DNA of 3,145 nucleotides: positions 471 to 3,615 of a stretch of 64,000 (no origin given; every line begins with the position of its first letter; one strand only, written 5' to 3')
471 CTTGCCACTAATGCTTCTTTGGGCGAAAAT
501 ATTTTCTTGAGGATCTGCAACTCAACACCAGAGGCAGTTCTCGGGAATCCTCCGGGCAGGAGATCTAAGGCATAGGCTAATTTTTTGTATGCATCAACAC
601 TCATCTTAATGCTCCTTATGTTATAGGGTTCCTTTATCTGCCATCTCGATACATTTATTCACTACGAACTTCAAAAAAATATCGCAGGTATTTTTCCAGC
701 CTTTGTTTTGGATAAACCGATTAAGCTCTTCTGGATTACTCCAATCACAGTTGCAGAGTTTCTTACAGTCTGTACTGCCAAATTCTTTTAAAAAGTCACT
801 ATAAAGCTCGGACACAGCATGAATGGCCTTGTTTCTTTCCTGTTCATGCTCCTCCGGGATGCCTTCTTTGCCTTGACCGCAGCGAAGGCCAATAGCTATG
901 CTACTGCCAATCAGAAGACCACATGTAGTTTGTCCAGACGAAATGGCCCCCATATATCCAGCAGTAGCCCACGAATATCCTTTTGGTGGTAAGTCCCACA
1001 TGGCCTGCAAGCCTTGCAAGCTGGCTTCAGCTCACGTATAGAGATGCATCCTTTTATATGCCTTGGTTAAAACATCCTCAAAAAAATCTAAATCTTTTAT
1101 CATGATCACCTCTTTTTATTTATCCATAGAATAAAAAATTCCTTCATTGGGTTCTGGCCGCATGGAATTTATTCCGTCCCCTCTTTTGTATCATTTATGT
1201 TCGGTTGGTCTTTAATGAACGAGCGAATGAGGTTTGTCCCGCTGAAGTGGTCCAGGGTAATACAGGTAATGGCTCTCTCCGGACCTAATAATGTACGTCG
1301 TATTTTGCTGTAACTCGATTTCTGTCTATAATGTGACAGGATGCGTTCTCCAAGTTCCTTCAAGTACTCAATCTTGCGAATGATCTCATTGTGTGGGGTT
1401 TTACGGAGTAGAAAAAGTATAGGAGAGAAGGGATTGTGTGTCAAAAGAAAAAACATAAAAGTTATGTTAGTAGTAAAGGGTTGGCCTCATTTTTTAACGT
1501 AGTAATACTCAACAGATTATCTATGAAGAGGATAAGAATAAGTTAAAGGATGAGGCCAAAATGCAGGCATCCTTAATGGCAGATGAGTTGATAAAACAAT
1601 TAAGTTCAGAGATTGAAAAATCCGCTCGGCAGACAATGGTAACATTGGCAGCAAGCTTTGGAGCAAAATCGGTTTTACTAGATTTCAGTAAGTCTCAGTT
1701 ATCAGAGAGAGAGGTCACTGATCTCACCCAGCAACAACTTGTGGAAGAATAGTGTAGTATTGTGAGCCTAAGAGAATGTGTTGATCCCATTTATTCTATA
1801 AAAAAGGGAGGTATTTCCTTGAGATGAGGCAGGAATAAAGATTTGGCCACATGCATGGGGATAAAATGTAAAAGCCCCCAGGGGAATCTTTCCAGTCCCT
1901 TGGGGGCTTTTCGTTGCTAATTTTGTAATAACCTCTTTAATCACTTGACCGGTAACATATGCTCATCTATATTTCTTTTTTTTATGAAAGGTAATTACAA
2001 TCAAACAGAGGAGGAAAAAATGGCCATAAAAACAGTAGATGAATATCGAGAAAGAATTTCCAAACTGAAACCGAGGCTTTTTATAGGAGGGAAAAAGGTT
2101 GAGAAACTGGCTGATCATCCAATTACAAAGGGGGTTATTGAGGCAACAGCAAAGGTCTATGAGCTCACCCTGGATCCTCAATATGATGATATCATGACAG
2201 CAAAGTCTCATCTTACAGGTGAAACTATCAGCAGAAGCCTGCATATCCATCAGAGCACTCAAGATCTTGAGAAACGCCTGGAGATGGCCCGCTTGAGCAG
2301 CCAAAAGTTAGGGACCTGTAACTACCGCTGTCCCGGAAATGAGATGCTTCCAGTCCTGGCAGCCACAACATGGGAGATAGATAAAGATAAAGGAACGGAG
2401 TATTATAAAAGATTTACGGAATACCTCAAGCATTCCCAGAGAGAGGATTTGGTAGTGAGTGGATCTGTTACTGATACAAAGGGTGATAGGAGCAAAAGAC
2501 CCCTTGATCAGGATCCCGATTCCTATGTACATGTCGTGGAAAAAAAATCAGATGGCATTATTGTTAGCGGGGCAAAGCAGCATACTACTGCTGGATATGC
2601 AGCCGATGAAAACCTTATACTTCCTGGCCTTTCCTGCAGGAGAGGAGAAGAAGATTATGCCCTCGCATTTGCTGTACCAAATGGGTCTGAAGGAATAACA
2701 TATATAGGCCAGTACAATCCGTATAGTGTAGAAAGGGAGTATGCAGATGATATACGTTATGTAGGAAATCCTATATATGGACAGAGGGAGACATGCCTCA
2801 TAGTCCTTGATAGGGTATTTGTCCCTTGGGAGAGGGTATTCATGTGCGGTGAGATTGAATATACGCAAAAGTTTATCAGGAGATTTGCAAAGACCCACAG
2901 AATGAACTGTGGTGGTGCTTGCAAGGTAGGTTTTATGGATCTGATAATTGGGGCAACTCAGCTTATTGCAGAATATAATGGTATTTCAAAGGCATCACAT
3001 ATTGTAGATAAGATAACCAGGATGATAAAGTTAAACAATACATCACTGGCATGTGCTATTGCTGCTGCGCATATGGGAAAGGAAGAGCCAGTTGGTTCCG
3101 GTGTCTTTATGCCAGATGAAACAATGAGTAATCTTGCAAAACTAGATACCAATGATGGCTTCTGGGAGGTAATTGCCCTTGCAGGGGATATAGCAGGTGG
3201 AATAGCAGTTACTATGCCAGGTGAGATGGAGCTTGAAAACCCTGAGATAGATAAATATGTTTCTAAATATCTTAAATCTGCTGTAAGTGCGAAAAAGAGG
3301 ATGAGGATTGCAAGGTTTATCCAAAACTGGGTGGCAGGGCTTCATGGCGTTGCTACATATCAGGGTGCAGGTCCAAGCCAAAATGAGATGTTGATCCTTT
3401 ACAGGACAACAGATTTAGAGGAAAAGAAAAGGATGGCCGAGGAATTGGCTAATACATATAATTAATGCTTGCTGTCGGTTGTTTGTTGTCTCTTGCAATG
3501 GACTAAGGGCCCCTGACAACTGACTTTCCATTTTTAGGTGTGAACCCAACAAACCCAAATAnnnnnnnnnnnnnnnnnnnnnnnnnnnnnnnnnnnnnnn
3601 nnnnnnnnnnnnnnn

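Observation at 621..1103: In-frame TGA at the first conserved Cys of a C_GCAxxG_C_C protein: candidate selenocysteine recoding with a hairpin 11 nt downstream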

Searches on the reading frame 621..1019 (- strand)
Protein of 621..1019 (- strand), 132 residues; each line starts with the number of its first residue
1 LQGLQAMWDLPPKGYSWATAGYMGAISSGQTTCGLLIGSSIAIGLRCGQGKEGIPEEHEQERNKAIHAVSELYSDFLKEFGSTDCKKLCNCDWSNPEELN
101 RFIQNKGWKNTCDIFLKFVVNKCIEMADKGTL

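Call 5: search_protein_families(library=pfam, proteins=[window:624-1019:-], max_evalue=1)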
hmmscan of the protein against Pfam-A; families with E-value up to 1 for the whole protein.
seq(132 aa): 1 family
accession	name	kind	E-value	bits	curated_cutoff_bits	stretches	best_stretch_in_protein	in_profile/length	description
PF09719.15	C_GCAxxG_C_C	-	5.4e-12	46.3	27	1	9-125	16-117/118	Putative redox-active protein (C_GCAxxG_C_C)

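Call 6: search_protein_families(library=ncbifam, proteins=[window:624-1019:-], max_evalue=1)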
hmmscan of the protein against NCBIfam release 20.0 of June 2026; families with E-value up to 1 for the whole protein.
seq(132 aa): 3 families
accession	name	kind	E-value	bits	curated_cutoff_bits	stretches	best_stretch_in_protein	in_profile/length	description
NF045501.1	HUGP_GUXX-star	exception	5.4e-21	75.2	325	1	4-129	29-157/236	HUGP/GUXX-star fusion selenoprotein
NF045669.1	DVU1555_fam_CGA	exception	4.3e-07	29.7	103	1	19-100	39-113/140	DVU_1555 family C-GCAxxG-C-C protein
TIGR01909.1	C_GCAxxG_C_C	subfamily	1.2e-05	25.3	47.4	1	21-99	29-92/120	C-GCAxxG-C-C family (seleno)protein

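Call 42: find_encoding_contigs(protein=window:621-1019:-, flank=10000, max_places=6)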
Protein window:621-1019:- (132 aa): 2 contigs read that carry it; 2 places shown.
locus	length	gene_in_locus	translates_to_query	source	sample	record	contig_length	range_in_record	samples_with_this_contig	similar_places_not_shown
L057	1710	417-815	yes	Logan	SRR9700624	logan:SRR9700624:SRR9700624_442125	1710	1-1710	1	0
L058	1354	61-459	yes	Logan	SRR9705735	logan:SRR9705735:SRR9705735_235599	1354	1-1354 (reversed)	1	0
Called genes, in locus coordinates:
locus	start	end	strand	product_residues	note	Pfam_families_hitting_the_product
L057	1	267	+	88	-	?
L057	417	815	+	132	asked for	PF09719:C_GCAxxG_C_C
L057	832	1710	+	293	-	?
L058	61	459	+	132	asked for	PF09719:C_GCAxxG_C_C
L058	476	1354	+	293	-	?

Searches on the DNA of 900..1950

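Call 17: search_rna_families(source=window, start=900, end=1150, threshold=evalue, max_evalue=10)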
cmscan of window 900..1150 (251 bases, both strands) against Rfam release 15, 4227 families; matches with E-value up to 10: 5.
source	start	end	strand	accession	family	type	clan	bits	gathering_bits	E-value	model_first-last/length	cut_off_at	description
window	1040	1113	-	RF00474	snosnR57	Gene; snRNA; snoRNA; CD-box;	-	19.7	50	1.5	1-95/95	no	Small nucleolar RNA snR57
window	1041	1112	-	RF00314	snoZ182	Gene; snRNA; snoRNA; CD-box;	-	16.2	80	2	1-92/92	no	Small nucleolar RNA Z182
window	1109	1150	-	RF04064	MIR5267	Gene; miRNA;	-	15.1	87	7.6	40-81/81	5'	MIR5267 microRNA precursor family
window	1082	1099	-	RF02129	GNAS-AS1_3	Gene; lncRNA;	-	13.4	42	0.82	1-38/38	no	GNAS antisense RNA 1 conserved region 3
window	1082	1113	-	RF00323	snoR79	Gene; snRNA; snoRNA; CD-box;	-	12.9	80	8.3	1-65/65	no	Small nucleolar RNA R79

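Call 78: search_rna_families(source=window, start=1090, end=1950, threshold=evalue, max_evalue=1)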
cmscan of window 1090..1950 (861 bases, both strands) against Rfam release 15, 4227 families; matches with E-value up to 1: 6.
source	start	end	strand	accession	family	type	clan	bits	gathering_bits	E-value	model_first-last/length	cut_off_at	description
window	1787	1915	+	RF00514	His_leader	Cis-reg; leader;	-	24.7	49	0.12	1-126/126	no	Histidine operon leader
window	1851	1941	-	RF02621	BSnc120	Gene; sRNA;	-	22.2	114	0.025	1-88/88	no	Brucella sRNA 120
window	1865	1914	+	RF02516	MIR393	Gene; miRNA;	-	18.9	60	0.33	1-126/126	no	mir-393 microRNA precursor family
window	1857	1901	+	RF03417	mir-343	Gene; miRNA;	-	17.6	70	0.9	1-70/70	no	mir-343 microRNA precursor family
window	1525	1585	+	RF01306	sR52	Gene; snRNA; snoRNA; CD-box;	-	16.6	50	0.82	1-60/60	no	Small nucleolar RNA sR52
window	1689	1727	+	RF03092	Ocean-VII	Gene; sRNA;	-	15.7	53.5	0.093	1-41/41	no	Ocean-VII RNA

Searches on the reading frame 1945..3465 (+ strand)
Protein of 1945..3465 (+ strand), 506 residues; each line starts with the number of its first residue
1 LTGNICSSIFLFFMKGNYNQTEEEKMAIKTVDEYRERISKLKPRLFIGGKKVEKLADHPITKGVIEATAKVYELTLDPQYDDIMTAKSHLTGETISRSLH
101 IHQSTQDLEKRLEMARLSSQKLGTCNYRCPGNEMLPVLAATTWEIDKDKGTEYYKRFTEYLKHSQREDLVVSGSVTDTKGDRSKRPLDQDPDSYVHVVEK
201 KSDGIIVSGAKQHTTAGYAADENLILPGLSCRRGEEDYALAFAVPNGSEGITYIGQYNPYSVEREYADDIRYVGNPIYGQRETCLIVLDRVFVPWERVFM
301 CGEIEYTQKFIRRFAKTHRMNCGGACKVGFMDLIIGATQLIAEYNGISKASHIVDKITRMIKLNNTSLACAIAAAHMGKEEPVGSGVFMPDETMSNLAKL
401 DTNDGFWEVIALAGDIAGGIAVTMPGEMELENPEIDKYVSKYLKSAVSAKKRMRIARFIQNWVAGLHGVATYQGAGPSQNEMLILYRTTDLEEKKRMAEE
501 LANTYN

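Call 23: search_protein_families(library=pfam, proteins=[window:1945-3465:+], max_evalue=0.00001)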
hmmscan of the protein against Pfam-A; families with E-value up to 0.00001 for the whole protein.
window:1945-3465:+ (506 aa): 2 families
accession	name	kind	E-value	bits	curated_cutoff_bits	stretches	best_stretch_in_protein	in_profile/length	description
PF11794.13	HpaB_N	-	4.9e-83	279.3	35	1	30-300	1-270/270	4-hydroxyphenylacetate 3-hydroxylase N terminal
PF03241.18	HpaB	-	6.8e-51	172.7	25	1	308-502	2-201/202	4-hydroxyphenylacetate 3-hydroxylase C terminal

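Call 41: search_protein_families(library=ncbifam, proteins=[window:1945-3465:+], max_evalue=1)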
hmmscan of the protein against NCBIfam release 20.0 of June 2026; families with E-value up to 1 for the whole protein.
window:1945-3465:+ (506 aa): 2 families
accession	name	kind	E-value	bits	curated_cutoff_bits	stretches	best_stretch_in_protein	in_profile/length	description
TIGR02309.1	HpaB-1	equivalog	1e-44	153.4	480.2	1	29-470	2-436/477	4-hydroxyphenylacetate 3-monooxygenase, oxygenase component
TIGR02310.1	HpaB-2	equivalog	9.4e-25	87.2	885.2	1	30-458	14-438/519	4-hydroxyphenylacetate 3-monooxygenase, oxygenase component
